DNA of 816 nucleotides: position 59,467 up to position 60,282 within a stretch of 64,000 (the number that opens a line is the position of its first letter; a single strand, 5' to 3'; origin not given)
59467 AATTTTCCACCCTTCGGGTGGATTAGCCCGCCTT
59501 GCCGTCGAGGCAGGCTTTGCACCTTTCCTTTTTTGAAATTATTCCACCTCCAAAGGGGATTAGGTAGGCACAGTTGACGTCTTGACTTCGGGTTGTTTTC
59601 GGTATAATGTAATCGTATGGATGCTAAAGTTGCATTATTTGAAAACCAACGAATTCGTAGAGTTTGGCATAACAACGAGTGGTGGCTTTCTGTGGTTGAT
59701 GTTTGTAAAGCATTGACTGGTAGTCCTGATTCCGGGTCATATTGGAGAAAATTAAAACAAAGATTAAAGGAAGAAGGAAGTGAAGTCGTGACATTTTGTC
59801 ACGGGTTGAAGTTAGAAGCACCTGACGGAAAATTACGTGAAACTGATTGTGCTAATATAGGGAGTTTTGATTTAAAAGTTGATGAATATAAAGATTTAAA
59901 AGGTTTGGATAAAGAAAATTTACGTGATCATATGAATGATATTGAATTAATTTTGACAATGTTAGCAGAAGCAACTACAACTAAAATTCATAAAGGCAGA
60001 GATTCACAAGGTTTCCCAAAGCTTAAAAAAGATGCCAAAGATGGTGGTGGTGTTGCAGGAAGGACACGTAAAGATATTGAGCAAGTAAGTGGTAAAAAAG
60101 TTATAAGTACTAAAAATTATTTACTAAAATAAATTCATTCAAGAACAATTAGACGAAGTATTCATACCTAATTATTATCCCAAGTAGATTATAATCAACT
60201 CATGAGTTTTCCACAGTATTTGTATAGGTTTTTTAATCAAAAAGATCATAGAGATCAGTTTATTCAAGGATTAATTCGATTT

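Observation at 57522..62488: Toxin-rich, phage-flavoured accessory island between metG/DUF2130 and the UvrD-like helicase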

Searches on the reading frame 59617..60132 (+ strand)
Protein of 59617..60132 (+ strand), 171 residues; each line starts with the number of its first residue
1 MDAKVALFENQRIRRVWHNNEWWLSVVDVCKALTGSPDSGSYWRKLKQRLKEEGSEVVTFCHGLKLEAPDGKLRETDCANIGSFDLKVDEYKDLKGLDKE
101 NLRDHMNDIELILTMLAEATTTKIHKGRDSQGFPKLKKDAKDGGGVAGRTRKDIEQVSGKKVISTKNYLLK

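Call 6: search_protein_families(library=pfam, proteins=[window:59617-60132:+], max_evalue=0.01)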
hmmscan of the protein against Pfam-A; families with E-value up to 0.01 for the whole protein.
window:59617-60132:+ (171 aa): 1 family
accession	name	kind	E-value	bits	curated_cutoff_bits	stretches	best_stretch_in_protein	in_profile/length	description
PF02498.22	Bro-N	-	0.0015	19.5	25.6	1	13-55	2-41/96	BRO family, N-terminal domain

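Call 18: search_protein_families(library=phrogs, proteins=[window:59617-60132:+], max_evalue=0.01)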
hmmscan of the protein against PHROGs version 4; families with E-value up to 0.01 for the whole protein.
window:59617-60132:+ (171 aa): 5 families
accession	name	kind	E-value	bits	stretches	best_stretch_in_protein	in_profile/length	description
phrog_15286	-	unknown function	3.3e-42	145.4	2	88-167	186-265/274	-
phrog_28094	-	unknown function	3.5e-12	47.4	1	111-167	1-57/66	-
phrog_5060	-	transcription regulation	0.0053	17.8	1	4-37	8-42/224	anti-repressor Ant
phrog_9976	-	transcription regulation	0.0087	16.9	0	6-48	4-45/188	anti-repressor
phrog_2977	-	transcription regulation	0.0095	16.7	0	8-34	69-95/150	anti-repressor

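Call 19: search_protein_families(library=ncbifam, proteins=[window:59617-60132:+], max_evalue=0.01)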
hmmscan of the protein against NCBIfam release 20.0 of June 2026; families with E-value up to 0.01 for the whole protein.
window:59617-60132:+ (171 aa): 0 families

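Call 20: search_protein_families(library=padloc, proteins=[window:59617-60132:+], max_evalue=0.01)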
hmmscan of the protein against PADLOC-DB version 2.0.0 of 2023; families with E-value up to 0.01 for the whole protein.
window:59617-60132:+ (171 aa): 2 families
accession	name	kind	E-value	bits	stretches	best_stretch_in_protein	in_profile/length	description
PDLC04920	PDC-S13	-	1.7e-60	202.8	2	3-81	5-85/286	-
PDLC04841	PDC-S04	-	3.1e-18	64.4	1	5-81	7-88/292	-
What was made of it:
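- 59617..60132 (+): Bro-N / PADLOC PDC-S13-family gene with an in-frame 288-nt internal deletion (junction about 59858/59865). PDC-S13 E 1.7e-60 in two stretches; phrog_15286 (calls 18, 20).
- Checked: Bro-N-like ORF at 59617-60132(+): Pfam Bro-N is only weak (E 1.5e-3, below cut-off), but PADLOC PDC-S13 gives 1.7e-60 (calls 6, 20).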

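Call 36: find_homologous_proteins(query=window:59617-60132:+)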
Query window:59617-60132:+ (171 aa): 8000 proteins with E <= 0.001 among 8000 candidates; the best 120 are listed.
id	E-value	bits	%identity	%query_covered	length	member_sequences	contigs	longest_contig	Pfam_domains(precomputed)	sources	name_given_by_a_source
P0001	4.4e-110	383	100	100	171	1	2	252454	-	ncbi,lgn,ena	-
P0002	4.3e-74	266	78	51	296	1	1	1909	PF02498.23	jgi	jgi:prophage antirepressor-like protein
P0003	9.2e-74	265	77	53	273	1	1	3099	PF02498.23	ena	-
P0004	1.3e-72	261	74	51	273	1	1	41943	PF02498.23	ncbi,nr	ncbi:Bro-N domain-containing protein [Candidatus Gottesmanbacteria bacterium]|nr:Bro-N domain-contai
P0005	5.9e-72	259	76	44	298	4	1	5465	PF02498.23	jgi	jgi:prophage antirepressor-like protein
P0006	9.2e-72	259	76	51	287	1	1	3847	PF02498.23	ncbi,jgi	jgi:prophage antirepressor-like protein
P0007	9.5e-72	259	76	51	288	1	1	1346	PF02498.23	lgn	-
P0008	1.8e-71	258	72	54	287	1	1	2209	PF02498.23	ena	-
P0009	2.2e-71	257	75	47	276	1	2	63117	PF02498.23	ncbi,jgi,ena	-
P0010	2.7e-71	257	73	51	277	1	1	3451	PF02498.23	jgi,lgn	jgi:hypothetical protein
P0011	2.9e-71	257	75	51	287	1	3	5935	PF02498.23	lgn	-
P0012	3.2e-71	257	76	51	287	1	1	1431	PF02498.23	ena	-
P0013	4.4e-71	256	75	51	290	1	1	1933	PF02498.23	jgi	-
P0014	5.3e-71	256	75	51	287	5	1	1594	PF02498.23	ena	-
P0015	5.5e-71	256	75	51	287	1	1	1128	PF02498.23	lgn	-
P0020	1.7e-70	255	88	53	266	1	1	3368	PF02498.23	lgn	-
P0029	1.4e-69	252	83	51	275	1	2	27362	PF02498.23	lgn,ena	-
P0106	5.3e-65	237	66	51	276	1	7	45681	PF02498.23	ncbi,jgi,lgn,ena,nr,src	ncbi:MAG: phage antirepressor protein [Candidatus Moranbacteria bacterium RIFOXYA12_FULL_44_15]|nr:M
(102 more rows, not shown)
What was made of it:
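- Bro-N homologues are 70-78% identical across unrelated phyla, which indicates recent horizontal spread (call 36).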

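Call 37: find_related_loci(query=window:59617-60132:+, collection=viral_contigs, flank=5000)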
Query window:59617-60132:+ (171 aa) in viral_contigs; peptide patterns used: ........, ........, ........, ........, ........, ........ (x = any residue, [..] = any of these).
8 stretches matched a pattern; 1 encode a relative of the query (tblastn E <= 1e-3); 1 distinct loci.
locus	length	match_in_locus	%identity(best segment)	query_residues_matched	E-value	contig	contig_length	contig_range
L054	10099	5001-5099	55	4-36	3e-7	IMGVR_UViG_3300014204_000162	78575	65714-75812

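Call 39: find_encoding_contigs(protein=P0001, flank=2000, max_places=4)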
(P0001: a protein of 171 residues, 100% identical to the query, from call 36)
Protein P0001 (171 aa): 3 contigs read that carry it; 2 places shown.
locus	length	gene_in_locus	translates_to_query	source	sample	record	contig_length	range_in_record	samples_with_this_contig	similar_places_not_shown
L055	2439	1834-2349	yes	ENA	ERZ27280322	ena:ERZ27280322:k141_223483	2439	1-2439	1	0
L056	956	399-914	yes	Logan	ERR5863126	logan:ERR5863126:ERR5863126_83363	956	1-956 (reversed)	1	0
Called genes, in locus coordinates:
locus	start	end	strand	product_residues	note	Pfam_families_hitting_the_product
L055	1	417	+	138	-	?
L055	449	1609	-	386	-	PF13784:Fic_N, PF02661:Fic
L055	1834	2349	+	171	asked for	-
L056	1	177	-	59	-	?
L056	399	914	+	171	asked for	-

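Call 65: search_protein_families(library=ncbifam, proteins=[P0004, P0020], max_evalue=0.01)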
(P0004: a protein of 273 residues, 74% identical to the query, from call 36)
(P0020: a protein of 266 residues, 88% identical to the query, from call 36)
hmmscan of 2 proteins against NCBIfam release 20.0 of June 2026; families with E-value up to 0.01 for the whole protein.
P0004 (273 aa): 1 family
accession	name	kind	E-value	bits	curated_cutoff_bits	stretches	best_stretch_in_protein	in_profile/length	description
NF008573.0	PRK11525.1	equivalog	0.00084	18.8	242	1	152-223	151-225/288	DNA damage-inducible protein D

P0020 (266 aa): 1 family
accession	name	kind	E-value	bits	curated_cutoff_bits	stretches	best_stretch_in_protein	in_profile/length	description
NF008573.0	PRK11525.1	equivalog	0.00021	20.7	242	1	149-227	149-229/288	DNA damage-inducible protein D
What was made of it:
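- Closest known: Bro-N domain proteins / PADLOC candidate PDC-S13. Different: Full-length members relate only remotely to E. coli DinD (E about 1e-3 to 1e-4, against a cut-off of 242 bits, call 65).
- Tried and rejected: E. coli DinD membership for the Bro-N family: only E about 1e-3 to 1e-4, far below the cut-off, so rejected as an equivalog (call 65).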

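Call 66: search_solved_structures(query=P0004, max_evalue=0.01)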
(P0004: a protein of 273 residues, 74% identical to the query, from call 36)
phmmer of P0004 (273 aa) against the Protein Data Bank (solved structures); distinct sequences matched with E-value up to 0.01: 0.

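Call 67: find_encoding_contigs(protein=P0004, flank=5000, max_places=3)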
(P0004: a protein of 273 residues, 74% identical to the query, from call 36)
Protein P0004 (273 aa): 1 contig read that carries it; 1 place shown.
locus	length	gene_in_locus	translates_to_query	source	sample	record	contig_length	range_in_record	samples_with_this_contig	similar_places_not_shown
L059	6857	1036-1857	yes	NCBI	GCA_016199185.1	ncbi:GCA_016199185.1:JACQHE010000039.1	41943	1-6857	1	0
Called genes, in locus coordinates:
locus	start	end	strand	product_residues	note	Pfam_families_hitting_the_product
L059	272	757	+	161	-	-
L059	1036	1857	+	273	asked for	PF02498:Bro-N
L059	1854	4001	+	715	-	PF17854:FtsK_alpha, PF01580:FtsK_SpoIIIE, PF09397:FtsK_gamma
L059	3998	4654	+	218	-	PF13413:HTH_25, PF09136:Glucodextran_B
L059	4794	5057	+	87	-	-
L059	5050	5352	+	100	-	PF12732:YtxH (weak)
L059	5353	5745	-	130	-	PF00903:Glyoxalase, PF22677:Ble-like_N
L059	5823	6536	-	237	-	PF01177:Asp_Glu_race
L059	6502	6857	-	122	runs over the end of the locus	PF02615:Ldh_2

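Call 68: find_encoding_contigs(protein=P0106, flank=5000, max_places=4)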
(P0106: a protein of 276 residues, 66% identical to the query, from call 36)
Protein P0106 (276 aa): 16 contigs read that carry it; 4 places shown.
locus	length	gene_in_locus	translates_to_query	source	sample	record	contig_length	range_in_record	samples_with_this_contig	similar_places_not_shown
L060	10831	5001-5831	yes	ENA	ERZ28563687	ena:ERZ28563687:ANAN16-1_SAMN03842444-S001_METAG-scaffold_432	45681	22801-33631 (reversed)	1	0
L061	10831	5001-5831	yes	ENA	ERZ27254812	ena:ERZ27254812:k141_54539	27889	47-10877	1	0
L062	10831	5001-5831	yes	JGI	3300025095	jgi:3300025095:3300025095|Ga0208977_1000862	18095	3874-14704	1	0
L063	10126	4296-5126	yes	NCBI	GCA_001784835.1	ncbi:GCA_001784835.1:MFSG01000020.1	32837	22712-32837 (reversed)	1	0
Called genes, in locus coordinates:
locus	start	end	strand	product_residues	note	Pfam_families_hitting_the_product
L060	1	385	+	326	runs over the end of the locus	-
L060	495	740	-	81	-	-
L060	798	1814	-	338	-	PF02899:Phage_int_SAM_1, PF13102:Phage_int_SAM_5 (faint), PF13495:Phage_int_SAM_4 (weak), PF00589:Phage_integrase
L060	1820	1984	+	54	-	-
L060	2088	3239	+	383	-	PF23473:LysM3_LYK4_5 (faint), PF01476:LysM, PF05257:CHAP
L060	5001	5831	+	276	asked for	PF02498:Bro-N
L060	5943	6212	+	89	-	PF00312:Ribosomal_S15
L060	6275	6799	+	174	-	PF01936:NYN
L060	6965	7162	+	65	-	-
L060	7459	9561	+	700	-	PF01138:RNase_PH, PF03725:RNase_PH_C, PF03726:PNPase (weak), PF01138:RNase_PH, PF00013:KH_1, PF00575:S1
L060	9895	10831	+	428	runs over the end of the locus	-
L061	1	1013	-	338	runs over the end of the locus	PF02899:Phage_int_SAM_1, PF13102:Phage_int_SAM_5 (faint), PF13495:Phage_int_SAM_4 (weak), PF00589:Phage_integrase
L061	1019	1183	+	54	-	-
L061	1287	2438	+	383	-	PF23473:LysM3_LYK4_5 (faint), PF01476:LysM, PF05257:CHAP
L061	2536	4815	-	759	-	PF00580:UvrD-helicase, PF01443:Viral_helicase1 (faint), PF13245:AAA_19, PF13361:UvrD_C, PF13538:UvrD_C_2, PF21196:PcrA_UvrD_tudor (weak)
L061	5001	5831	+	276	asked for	PF02498:Bro-N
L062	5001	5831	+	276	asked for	PF02498:Bro-N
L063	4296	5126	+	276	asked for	PF02498:Bro-N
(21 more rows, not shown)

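Call 87: find_encoding_contigs(protein=P0020, flank=4000, max_places=3)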
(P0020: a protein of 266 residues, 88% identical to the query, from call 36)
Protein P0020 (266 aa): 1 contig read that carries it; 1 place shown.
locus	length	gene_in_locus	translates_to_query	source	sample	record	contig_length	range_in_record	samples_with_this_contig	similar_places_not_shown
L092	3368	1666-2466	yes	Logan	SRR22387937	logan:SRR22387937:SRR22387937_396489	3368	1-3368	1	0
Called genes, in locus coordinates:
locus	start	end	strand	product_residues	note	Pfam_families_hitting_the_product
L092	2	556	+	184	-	?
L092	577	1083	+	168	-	-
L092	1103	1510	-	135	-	-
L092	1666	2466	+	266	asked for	PF02498:Bro-N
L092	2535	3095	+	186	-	PF10502:Peptidase_S26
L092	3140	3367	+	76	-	?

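Call 88: find_encoding_contigs(protein=P0029, flank=6000, max_places=3)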
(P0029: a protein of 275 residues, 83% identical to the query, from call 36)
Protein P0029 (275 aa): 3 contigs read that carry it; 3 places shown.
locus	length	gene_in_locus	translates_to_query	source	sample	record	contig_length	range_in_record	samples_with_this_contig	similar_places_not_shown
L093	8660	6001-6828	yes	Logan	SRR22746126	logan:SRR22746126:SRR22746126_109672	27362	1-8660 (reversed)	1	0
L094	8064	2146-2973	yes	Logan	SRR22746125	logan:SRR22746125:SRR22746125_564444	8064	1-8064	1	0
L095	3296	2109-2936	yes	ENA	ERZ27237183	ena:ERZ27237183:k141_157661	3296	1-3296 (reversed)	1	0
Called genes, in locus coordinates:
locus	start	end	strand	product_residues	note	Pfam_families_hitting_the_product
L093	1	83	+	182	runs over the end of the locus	-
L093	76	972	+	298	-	PF00535:Glycos_transf_2, PF13641:Glyco_tranf_2_3, PF13506:Glyco_transf_21 (faint), PF13632:Glyco_trans_2_3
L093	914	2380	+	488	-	PF04932:Wzy_C (weak)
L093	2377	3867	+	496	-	PF02366:PMT, PF13231:PMT_2, PF26626:DUF8201 (weak)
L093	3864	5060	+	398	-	PF13439:Glyco_transf_4, PF00534:Glycos_transf_1, PF13692:Glyco_trans_1_4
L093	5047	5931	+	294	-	PF00535:Glycos_transf_2, PF13641:Glyco_tranf_2_3, PF13632:Glyco_trans_2_3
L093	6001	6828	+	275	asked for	PF02498:Bro-N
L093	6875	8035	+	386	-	PF13439:Glyco_transf_4, PF20706:GT4-conflict, PF00534:Glycos_transf_1, PF13692:Glyco_trans_1_4, PF13524:Glyco_trans_1_2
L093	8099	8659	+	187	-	?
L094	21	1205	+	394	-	PF13439:Glyco_transf_4, PF00534:Glycos_transf_1, PF13692:Glyco_trans_1_4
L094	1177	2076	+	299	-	PF13641:Glyco_tranf_2_3, PF00535:Glycos_transf_2, PF13632:Glyco_trans_2_3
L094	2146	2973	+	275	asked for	PF02498:Bro-N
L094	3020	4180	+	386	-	PF13439:Glyco_transf_4, PF20706:GT4-conflict, PF00534:Glycos_transf_1, PF13692:Glyco_trans_1_4, PF13524:Glyco_trans_1_2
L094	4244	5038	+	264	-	-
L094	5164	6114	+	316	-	PF13310:Virulence_RhuM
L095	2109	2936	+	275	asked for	PF02498:Bro-N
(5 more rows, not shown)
